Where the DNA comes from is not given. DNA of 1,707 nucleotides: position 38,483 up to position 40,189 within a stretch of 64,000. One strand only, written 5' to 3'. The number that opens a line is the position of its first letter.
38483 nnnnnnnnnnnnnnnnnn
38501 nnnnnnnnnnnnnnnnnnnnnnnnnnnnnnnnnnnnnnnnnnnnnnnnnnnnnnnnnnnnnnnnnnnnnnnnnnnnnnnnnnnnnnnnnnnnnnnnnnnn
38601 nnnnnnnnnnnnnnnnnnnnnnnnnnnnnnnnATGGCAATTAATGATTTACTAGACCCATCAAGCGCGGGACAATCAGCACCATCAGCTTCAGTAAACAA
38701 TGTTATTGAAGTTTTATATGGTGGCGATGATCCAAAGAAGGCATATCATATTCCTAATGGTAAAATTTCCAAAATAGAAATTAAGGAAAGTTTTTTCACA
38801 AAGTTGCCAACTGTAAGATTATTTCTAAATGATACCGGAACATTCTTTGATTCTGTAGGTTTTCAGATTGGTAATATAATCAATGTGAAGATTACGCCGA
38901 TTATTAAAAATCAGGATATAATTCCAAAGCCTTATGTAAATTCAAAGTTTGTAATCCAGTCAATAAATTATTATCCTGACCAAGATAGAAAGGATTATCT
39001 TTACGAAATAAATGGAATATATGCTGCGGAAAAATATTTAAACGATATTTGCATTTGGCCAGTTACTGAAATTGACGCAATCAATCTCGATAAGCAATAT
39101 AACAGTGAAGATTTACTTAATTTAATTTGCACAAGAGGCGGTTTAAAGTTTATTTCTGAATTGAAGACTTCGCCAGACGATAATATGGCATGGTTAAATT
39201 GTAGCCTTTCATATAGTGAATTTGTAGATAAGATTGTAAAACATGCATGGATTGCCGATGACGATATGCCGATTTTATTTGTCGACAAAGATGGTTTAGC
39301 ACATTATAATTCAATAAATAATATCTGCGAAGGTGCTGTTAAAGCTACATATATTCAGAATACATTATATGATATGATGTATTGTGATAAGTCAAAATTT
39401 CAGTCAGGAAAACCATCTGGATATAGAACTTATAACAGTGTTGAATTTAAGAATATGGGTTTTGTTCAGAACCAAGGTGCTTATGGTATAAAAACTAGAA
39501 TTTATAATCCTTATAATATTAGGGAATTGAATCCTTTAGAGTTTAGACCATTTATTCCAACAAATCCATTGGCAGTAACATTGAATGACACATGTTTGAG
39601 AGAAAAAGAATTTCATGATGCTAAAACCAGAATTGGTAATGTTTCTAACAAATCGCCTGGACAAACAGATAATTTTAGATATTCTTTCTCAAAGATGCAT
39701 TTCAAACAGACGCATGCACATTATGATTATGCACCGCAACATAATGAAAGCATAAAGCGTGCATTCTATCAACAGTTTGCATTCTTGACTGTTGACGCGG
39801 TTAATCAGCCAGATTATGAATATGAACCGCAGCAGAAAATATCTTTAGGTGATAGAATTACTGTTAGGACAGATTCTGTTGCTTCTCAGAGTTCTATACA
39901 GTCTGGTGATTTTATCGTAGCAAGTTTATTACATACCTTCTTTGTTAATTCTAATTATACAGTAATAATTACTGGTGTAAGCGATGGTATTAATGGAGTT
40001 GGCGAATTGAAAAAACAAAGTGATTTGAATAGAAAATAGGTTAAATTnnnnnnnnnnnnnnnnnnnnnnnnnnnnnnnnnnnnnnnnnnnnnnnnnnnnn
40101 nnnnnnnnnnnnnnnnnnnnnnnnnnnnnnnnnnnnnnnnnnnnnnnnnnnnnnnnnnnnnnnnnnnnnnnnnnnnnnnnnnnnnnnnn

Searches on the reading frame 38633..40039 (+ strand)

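Call 31: search_protein_families(library=phrogs, proteins=[window:38633-40039:+], max_evalue=0.00001)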
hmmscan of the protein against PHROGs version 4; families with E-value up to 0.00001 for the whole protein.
window:38633-40039:+ (468 aa): 2 families
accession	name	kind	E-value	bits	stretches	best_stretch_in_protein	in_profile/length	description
phrog_25710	-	unknown function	1e-10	41.9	1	45-245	30-210/421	-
phrog_32021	-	unknown function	5.1e-09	35.7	1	146-246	114-213/631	-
